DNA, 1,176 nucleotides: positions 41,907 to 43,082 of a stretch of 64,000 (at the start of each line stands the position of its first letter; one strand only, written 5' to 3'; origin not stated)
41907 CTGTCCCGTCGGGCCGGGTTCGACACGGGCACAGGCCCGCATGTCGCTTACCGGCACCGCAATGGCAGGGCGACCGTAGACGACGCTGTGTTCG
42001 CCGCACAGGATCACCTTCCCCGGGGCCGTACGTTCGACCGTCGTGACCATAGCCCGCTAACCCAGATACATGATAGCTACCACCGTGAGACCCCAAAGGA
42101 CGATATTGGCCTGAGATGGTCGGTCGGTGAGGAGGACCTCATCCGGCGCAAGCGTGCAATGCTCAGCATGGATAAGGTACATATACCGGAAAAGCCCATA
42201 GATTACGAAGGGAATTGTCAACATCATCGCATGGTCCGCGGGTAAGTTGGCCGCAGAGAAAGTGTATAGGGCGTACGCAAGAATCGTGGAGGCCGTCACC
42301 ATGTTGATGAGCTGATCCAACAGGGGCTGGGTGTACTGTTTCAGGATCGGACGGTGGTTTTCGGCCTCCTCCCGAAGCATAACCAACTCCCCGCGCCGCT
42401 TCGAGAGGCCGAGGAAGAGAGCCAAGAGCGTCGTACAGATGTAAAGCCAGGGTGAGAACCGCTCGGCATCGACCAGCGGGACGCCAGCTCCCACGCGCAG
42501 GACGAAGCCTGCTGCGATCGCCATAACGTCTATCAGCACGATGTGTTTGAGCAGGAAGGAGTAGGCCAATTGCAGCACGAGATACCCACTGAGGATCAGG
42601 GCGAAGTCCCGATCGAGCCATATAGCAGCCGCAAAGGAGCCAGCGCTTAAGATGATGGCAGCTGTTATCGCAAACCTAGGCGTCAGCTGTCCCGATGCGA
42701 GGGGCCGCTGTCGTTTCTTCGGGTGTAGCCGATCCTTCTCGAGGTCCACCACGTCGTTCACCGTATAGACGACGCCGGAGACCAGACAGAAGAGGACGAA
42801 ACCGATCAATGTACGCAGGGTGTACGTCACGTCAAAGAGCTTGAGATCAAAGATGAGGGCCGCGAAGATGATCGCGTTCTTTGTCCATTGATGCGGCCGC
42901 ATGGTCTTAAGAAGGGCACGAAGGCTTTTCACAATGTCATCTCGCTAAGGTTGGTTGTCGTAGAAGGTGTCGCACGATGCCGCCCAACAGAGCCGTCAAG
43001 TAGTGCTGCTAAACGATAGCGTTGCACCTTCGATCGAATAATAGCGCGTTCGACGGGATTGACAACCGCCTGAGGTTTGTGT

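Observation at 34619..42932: Operon coupling isoprenoid-phosphate supply, a DPPR-synthase-like UbiA enzyme and two GT-C type glycosyltransferases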

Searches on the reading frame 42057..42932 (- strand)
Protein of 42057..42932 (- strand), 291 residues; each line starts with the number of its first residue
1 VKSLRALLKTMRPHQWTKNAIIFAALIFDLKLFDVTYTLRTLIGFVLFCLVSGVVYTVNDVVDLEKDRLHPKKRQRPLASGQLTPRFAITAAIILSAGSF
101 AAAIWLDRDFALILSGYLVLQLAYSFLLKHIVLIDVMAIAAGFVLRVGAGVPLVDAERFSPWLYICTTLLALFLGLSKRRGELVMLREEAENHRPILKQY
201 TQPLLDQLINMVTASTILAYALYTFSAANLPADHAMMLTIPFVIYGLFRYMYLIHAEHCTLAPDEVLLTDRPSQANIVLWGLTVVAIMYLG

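Call 5: search_protein_families(library=pfam, proteins=[window:42057-42932:-], max_evalue=0.01)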
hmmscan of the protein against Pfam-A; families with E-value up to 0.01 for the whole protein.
window:42057-42932:- (291 aa): 1 family
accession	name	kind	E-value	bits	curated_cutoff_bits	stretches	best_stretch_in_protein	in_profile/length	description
PF01040.23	UbiA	-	3.9e-22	79.2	34.2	1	31-256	15-234/250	UbiA prenyltransferase family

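Call 6: search_protein_families(library=ncbifam, proteins=[window:42057-42932:-], max_evalue=0.01)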
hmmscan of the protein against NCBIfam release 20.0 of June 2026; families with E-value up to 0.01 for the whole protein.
window:42057-42932:- (291 aa): 22 families
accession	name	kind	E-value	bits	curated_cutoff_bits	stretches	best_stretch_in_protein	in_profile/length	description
NF008977.0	PRK12324.1-2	equivalog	2.4e-80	270.1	234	1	5-290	3-289/297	decaprenyl-phosphate phosphoribosyltransferase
NF008978.0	PRK12324.1-4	equivalog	2.9e-62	210.5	207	1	5-289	33-320/322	decaprenyl-phosphate phosphoribosyltransferase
NF006088.0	PRK08238.1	equivalog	5.5e-54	183.6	351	1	3-286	191-478/482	UbiA family prenyltransferase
NF008976.0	PRK12324.1-1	equivalog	1.6e-46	159.1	474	1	6-290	20-305/306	decaprenyl-phosphate phosphoribosyltransferase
NF009523.0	PRK12884.1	equivalog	3.5e-11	42.8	269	1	4-148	4-144/279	prenyltransferase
TIGR01473.1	cyoE_ctaB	equivalog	4e-08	33.4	210.3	1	24-136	21-134/281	heme o synthase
NF009609.0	PRK13106.1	equivalog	4.5e-07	29.5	349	1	41-170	52-188/301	prenyltransferase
NF009521.0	PRK12882.1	equivalog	6.8e-07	28.8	296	1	2-140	3-138/280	geranylgeranylglycerol-phosphate geranylgeranyltransferase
NF009516.0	PRK12875.1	equivalog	1.4e-06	27.6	205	1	4-125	17-140/292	prenyltransferase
NF009522.0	PRK12883.1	equivalog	2.6e-06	27.1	353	1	4-141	3-137/279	geranylgeranylglycerol-phosphate geranylgeranyltransferase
NF045897.1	SCO3242_trans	equivalog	4.9e-06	26.3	260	1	57-152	49-144/287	SCO3242 family prenyltransferase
NF003349.0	PRK04375.1-2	equivalog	9.1e-06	25.1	246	1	38-130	61-152/318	heme o synthase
TIGR01475.1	ubiA_other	subfamily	1.1e-05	25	180.8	1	25-145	24-141/282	UbiA-like polyprenyltransferase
TIGR01474.1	ubiA_proteo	equivalog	2.6e-05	23.9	275.45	1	32-148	36-151/282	4-hydroxybenzoate octaprenyltransferase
TIGR01476.1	chlor_syn_BchG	subfamily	2.9e-05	23.6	212.3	1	34-126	32-124/283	(bacterio)chlorophyll synthase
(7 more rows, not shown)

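Call 11: find_related_loci(query=window:42057-42932:-, collection=genome_contigs, flank=10000)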
Query window:42057-42932:- (291 aa) in genome_contigs; peptide patterns used: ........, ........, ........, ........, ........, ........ (x = any residue, [..] = any of these).
161 stretches matched a pattern; 63 encode a relative of the query (tblastn E <= 1e-3); 63 distinct loci.
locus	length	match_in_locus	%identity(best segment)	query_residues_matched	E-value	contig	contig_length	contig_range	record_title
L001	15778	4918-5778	80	4-290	5e-154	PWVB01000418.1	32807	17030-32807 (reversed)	MAG: Anaerolineae bacterium isolate CSSed11_269R1 CS-Sed11-C958, whole genome shotgun sequence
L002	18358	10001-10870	80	2-291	2e-151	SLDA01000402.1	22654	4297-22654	MAG: Thermoflexales bacterium isolate CSSed162cmB_528 CSSed16-2cmB-4515, whole genome shotgun sequence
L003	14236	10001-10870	79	1-290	2e-145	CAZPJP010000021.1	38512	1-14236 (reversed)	MAG TPA_asm: uncultured Anaerolineales bacterium isolate SRP319275_co2_257 genome assembly, contig: NODE_568_length_3851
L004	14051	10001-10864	75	3-291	7e-143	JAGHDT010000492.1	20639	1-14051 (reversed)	MAG: Anaerolineae bacterium isolate AUK315 PB_MBMC_269_c_000000000033, whole genome shotgun sequence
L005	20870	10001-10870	76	1-290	2e-142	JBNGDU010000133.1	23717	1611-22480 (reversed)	MAG: Anaerolineae bacterium isolate E05-043 bin23.fa-133, whole genome shotgun sequence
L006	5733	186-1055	73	1-291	3e-134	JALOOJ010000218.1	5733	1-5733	MAG: Anaerolineae bacterium isolate Prado100 scaffold_33953, whole genome shotgun sequence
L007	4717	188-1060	68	1-291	2e-133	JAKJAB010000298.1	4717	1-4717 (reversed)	MAG: Chloroflexota bacterium isolate UR.bin85 NODE_298_length_4717_cov_1.449353, whole genome shotgun sequence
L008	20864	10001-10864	73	3-291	4e-130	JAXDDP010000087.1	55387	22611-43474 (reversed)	MAG: Anaerolineae bacterium isolate POMEDNA-B74 Raw2_k127_119148, whole genome shotgun sequence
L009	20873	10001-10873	69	1-291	1e-129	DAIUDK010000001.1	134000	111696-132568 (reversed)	MAG TPA_asm: Chloroflexota bacterium isolate CTOTU19884 NODE_106_length_134000_cov_26.415096, whole genome shotgun seque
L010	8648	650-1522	68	1-291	1e-128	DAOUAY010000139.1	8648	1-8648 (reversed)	MAG TPA_asm: Anaerolineae bacterium isolate H67_697 k125_696363, whole genome shotgun sequence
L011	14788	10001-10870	72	1-291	2e-128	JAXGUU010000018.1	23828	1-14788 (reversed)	MAG: Anaerolineae bacterium isolate AnMBR.bin427 bin427_18, whole genome shotgun sequence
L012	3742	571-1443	68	1-291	3e-131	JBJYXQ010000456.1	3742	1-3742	MAG: Anaerolineae bacterium isolate S5_7_050615r2r1_22 S5_7_050615r2r1_22_000000000456, whole genome shotgun sequence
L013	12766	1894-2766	67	1-291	8e-128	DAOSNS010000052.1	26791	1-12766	MAG TPA_asm: Anaerolineae bacterium isolate AMR_MDS_2365 NODE_1801_length_26791_cov_95.426092, whole genome shotgun sequ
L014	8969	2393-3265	67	1-291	3e-127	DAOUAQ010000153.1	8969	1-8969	MAG TPA_asm: Anaerolineae bacterium isolate H66_674 k113_401730, whole genome shotgun sequence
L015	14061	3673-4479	62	4-272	3e-105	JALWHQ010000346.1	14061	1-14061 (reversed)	MAG: Anaerolineae bacterium isolate M17_maxbin2_scaf2bin.060 M17_NODE_4143_length_14061_cov_3.187599, whole genome shotg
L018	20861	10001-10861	56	4-289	4e-103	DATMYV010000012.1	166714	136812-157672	MAG TPA_asm: Longilinea sp. isolate SMAG_U13157 k141_53705, whole genome shotgun sequence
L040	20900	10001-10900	38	3-289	1e-51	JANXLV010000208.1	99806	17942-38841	MAG: Myxococcales bacterium isolate 336R_concoct_307_sub 336R_k141_2119201, whole genome shotgun sequence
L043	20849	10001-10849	40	8-289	3e-48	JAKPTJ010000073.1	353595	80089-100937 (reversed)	MAG: Deltaproteobacteria bacterium isolate JPNA_metabat.9 k141_1355894, whole genome shotgun sequence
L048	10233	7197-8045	36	6-289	7e-44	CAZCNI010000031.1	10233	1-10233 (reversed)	MAG TPA_asm: uncultured Polyangiaceae bacterium isolate binchicken_co50_342 genome assembly, contig: NODE_8286_length_10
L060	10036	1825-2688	54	3-289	2e-88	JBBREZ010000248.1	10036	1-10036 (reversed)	MAG: Caldilineales bacterium isolate Co_metawrap_2541 Cmw_2541_k141_5764334_length_10036_cov_8.0000, whole genome shotgu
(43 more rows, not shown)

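Call 15: search_protein_families(library=pfam, proteins=[L009:11110-12795:+, L009:1557-4757:+, L009:4754-7876:+, L009:7593-9902:+, L009:91-1296:+, L013:3118-4806:+, L013:611-1231:-], max_evalue=0.01)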
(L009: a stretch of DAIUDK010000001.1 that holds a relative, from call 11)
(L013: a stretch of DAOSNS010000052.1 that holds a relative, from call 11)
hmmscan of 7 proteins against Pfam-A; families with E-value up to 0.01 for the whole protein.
L009:11110-12795:+ (561 aa): 3 families
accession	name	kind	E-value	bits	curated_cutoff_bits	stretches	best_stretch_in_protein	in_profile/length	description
PF20990.2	DUF2207_C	-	1.6e-33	116.9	33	1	268-505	8-247/247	Predicted membrane protein (DUF2207) C-terminal domain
PF09972.14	DUF2207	-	1.3e-22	81.3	24.4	1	30-205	3-172/172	Predicted membrane protein (DUF2207) N-terminal domain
PF11239.13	DUF3040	-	0.0016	19.1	24.7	1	390-446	36-82/84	Protein of unknown function (DUF3040)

L009:1557-4757:+ (1066 aa): 2 families
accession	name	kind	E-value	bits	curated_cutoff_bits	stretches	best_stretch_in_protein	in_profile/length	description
PF10131.15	PTPS_related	-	2.8e-12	46.3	26.4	1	88-406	1-292/621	6-pyruvoyl-tetrahydropterin synthase related domain; membrane protein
PF13231.12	PMT_2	-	0.0016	19.1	26.1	1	93-224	4-128/160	Dolichyl-phosphate-mannose-protein mannosyltransferase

L009:4754-7876:+ (1040 aa): 2 families
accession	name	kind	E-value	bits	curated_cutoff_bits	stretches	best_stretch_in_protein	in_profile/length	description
PF10131.15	PTPS_related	-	1.3e-07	31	26.4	1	82-400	1-305/621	6-pyruvoyl-tetrahydropterin synthase related domain; membrane protein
PF13231.12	PMT_2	-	1.8e-06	28.7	26.1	1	86-243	3-159/160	Dolichyl-phosphate-mannose-protein mannosyltransferase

L009:7593-9902:+ (769 aa): 1 family
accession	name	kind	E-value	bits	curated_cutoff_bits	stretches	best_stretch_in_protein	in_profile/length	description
PF13231.12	PMT_2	-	1.3e-06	29.2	26.1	1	159-315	4-150/160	Dolichyl-phosphate-mannose-protein mannosyltransferase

L009:91-1296:+ (401 aa): 0 families

L013:3118-4806:+ (562 aa): 2 families
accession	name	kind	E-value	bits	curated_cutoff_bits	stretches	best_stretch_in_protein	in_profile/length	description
PF20990.2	DUF2207_C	-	7.3e-36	124.6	33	1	268-505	8-247/247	Predicted membrane protein (DUF2207) C-terminal domain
PF09972.14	DUF2207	-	1.9e-22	80.7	24.4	1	30-202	3-169/172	Predicted membrane protein (DUF2207) N-terminal domain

L013:611-1231:- (206 aa): 0 families

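Call 16: search_solved_structures(query=window:42057-42932:-, max_evalue=1, show_alignments=2)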
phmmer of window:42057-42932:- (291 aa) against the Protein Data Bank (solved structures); distinct sequences matched with E-value up to 1: 4.
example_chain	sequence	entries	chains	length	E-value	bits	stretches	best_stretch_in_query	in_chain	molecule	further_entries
8j8j_D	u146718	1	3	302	7.7e-36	127.5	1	6-288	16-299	Decaprenyl-phosphate phosphoribosyltransferase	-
8j8k_A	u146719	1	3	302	2.9e-26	96.1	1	6-288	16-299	Decaprenyl-phosphate phosphoribosyltransferase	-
4od4_A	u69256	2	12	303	3.7e-05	26.8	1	47-169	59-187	4-hydroxybenzoate octaprenyltransferase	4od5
4tq3_A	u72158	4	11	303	0.0093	19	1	8-221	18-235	Prenyltransferase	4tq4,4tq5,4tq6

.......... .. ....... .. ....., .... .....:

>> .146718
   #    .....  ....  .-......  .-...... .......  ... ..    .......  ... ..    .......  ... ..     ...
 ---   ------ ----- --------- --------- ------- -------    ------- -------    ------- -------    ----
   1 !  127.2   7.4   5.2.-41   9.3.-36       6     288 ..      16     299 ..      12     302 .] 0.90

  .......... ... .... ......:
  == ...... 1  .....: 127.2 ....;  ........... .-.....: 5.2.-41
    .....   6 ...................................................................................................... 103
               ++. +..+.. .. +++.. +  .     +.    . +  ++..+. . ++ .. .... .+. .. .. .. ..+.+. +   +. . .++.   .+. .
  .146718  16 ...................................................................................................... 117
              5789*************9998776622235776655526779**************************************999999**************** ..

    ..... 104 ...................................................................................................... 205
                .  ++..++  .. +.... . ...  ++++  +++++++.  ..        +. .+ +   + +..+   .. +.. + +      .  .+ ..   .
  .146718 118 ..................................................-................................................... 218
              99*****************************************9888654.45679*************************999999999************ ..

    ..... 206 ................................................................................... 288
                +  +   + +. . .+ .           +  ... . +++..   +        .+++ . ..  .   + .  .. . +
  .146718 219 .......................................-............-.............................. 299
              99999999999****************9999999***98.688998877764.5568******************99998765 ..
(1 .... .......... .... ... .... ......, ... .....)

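Call 32: search_protein_families(library=pfam, proteins=[L018:9076-9906:-, L060:2778-4736:-, L043:10684-11619:+, L040:2220-6050:-, L040:6047-9901:-, L048:4823-6982:-, L018:7228-9030:-, L018:6218-7231:-, L018:5164-6201:-, L018:3982-5148:-], max_evalue=0.001)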
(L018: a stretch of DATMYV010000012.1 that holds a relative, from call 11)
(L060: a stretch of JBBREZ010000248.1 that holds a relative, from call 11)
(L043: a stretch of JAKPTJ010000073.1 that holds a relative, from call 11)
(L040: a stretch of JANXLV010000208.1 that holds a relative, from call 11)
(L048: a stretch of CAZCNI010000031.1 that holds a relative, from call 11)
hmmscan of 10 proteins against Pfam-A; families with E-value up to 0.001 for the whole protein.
L018:9076-9906:- (276 aa): 2 families
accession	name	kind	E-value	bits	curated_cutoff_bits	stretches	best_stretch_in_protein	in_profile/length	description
PF01728.25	FtsJ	-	1.5e-39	136.2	24.1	1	62-246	1-181/181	FtsJ-like methyltransferase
PF01479.30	S4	-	1.7e-14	53.7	22.8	1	8-54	2-48/48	S4 domain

L060:2778-4736:- (652 aa): 1 family
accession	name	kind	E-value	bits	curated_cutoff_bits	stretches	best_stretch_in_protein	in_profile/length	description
PF04326.19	SLFN_AlbA_2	-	7.2e-15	56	25.3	1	346-447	19-114/118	Schlafen, AlbA_2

L043:10684-11619:+ (311 aa): 1 family
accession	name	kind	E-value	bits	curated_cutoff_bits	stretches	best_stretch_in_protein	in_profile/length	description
PF02517.21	Rce1-like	-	2.2e-10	41.1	22.4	1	204-306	5-92/93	Type II CAAX prenyl endopeptidase Rce1-like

L040:2220-6050:- (1276 aa): 4 families
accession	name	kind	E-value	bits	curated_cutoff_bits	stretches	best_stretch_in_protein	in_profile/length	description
PF14559.12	TPR_19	-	1.1e-05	26.1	25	1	569-627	1-59/68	Tetratricopeptide repeat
PF12969.12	DUF3857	-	6.2e-05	23.5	24.6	0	774-864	82-169/170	Domain of Unknown Function with PDB structure (DUF3857)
PF13432.12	TPR_16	-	0.00051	20.9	32.7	1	600-653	4-57/65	Tetratricopeptide repeat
PF13428.12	TPR_14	-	0.00068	20.5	23.5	1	597-635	5-43/44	Tetratricopeptide repeat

L040:6047-9901:- (1284 aa): 15 families
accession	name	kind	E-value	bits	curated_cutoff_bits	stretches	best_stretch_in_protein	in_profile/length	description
PF12969.12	DUF3857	-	8.6e-23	81.7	24.6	1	707-875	1-169/170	Domain of Unknown Function with PDB structure (DUF3857)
PF13431.12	TPR_17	-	6.7e-11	42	24.4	1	609-640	2-33/34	Tetratricopeptide repeat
PF01841.26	Transglut_core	-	1.8e-10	41.5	23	1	923-1006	3-83/108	Transglutaminase-like superfamily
PF13176.12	TPR_7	-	4.3e-10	39.3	27.9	0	593-618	6-31/36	Tetratricopeptide repeat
PF13428.12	TPR_14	-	3.2e-09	37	23.5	0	624-662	5-43/44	Tetratricopeptide repeat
PF13181.12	TPR_8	-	4e-08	33.2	25.7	0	594-619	9-34/34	Tetratricopeptide repeat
PF12895.13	ANAPC3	-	1.1e-07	32.4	27.2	0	605-674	8-76/82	Anaphase-promoting complex, cyclosome, subunit 3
PF00515.34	TPR_1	-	7.1e-07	29.2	27.8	0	598-619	13-34/34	Tetratricopeptide repeat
PF12970.12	DUF3858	-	8.3e-07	29.6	27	1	1185-1279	23-116/116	Domain of Unknown Function with PDB structure (DUF3858)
PF14559.12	TPR_19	-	1.4e-06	29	25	0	600-638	5-43/68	Tetratricopeptide repeat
PF13414.12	TPR_11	-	6.4e-06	26.2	26.8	0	596-631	4-39/42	TPR repeat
PF13432.12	TPR_16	-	1.8e-05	25.5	32.7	0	598-653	9-64/65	Tetratricopeptide repeat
PF07719.23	TPR_2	-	4.9e-05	23.6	27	0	597-619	12-34/34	Tetratricopeptide repeat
PF23914.1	TPR_CcmH_CycH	-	6.8e-05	23.2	42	1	593-675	57-142/158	Cytochrome c-type biogenesis protein H TPR domain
PF13374.12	TPR_10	-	0.00093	19.6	27.5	0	621-650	3-32/42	Tetratricopeptide repeat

L048:4823-6982:- (719 aa): 8 families
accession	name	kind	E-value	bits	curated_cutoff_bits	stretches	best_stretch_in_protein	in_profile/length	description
PF01653.23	DNA_ligase_aden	-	2.2e-85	286.6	27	1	106-349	4-253/253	NAD-dependent DNA ligase adenylation domain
PF03120.22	DNA_ligase_OB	-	1.5e-33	115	32.9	1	353-427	2-76/79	NAD-dependent DNA ligase OB-fold domain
PF14520.12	HHH_5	-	4.2e-09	37.2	27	0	479-529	5-54/57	Helix-hairpin-helix domain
PF03119.21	DNA_ligase_ZBD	-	1.3e-08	35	25.8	1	438-464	1-27/27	NAD-dependent DNA ligase C4 zinc finger domain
PF00533.33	BRCT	-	3.9e-07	30.7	21.3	1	629-701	5-78/78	BRCA1 C Terminus (BRCT) domain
PF22745.1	Nlig-Ia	-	9.1e-07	29.9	27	1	41-89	3-51/92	DNA ligase-like, N-terminal NAD+-binding domain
PF12826.13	HHH_2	-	1.9e-06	28.4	27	1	540-606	1-63/64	Helix-hairpin-helix motif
PF12738.14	PTCB-BRCT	-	0.00011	22.6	22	1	633-693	1-60/63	twin BRCT domain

L018:7228-9030:- (600 aa): 8 families
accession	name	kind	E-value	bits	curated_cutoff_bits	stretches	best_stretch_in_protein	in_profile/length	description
PF00009.33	GTP_EFTU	-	4.2e-54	183.4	26.5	1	5-184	2-188/188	Elongation factor Tu GTP binding domain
PF06421.17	LepA_C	-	5.7e-47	158.7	29.7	1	491-596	2-107/107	GTP-binding protein LepA C-terminus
PF00679.30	EFG_C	-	4.4e-20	71.9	27.9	1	401-487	2-87/89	Elongation factor G C-terminus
PF03144.31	GTP_EFTU_D2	-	2.2e-09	38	30.3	1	207-277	1-73/73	Elongation factor Tu domain 2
PF14492.12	EFG_III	-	3e-07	30.8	27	1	293-367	2-73/75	Elongation Factor G, domain III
PF00071.28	Ras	-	0.00012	22.1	21.6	1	53-182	29-160/162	Ras family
PF01926.29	MMR_HSR1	-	0.00015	22.3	21.9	1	15-134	8-113/113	50S ribosome-binding GTPase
PF22042.2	EF-G_D2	-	0.00027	21.4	27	1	193-234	2-43/84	Elongation factor G domain 2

L018:6218-7231:- (337 aa): 1 family
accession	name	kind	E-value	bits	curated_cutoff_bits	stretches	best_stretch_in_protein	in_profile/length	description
PF03706.18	LPG_synthase_TM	-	1.4e-35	123.6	33.4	1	19-313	4-302/302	Lysylphosphatidylglycerol synthase TM region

L018:5164-6201:- (345 aa): 7 families
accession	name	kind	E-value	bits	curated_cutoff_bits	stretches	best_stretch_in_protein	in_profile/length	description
PF16363.11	GDP_Man_Dehyd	-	5.5e-52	177.7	27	1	10-333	1-331/332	GDP-mannose 4,6 dehydratase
PF01370.27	Epimerase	-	5.5e-50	170.5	20.9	1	9-268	1-240/240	NAD dependent epimerase/dehydratase family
PF01073.25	3Beta_HSD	-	6.6e-17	61.9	22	1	10-259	1-234/280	3-beta hydroxysteroid dehydrogenase/isomerase family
PF07993.18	NAD_binding_4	-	3.4e-15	56.3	20.1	1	62-244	65-252/258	Male sterility protein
PF04321.23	RmlD_sub_bind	-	2.3e-12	47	27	1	8-205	2-155/287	RmlD substrate binding domain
PF02719.21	Polysacc_synt_2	-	5e-11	42.8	20.2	1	9-133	1-130/293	Polysaccharide biosynthesis protein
PF00106.31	adh_short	-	4.2e-05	23.5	26.6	1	8-82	2-73/195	short chain dehydrogenase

L018:3982-5148:- (388 aa): 5 families
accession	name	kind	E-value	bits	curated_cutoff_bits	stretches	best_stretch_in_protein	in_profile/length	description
PF00534.26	Glycos_transf_1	-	2.7e-28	99.1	26.4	1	194-355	9-162/172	Glycosyl transferases group 1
PF13692.12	Glyco_trans_1_4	-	2.2e-21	77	27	1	200-350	1-141/142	Glycosyl transferases group 1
PF13439.12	Glyco_transf_4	-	3e-16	60.4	28.5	1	15-177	2-166/170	Glycosyltransferase Family 4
PF13579.12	Glyco_trans_4_4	-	2.1e-13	51.3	29.7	1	16-175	2-157/158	Glycosyl transferase 4-like domain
PF20706.3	GT4-conflict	-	9.4e-10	38.4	26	1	274-327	272-323/385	Family 4 Glycosyltransferase in conflict systems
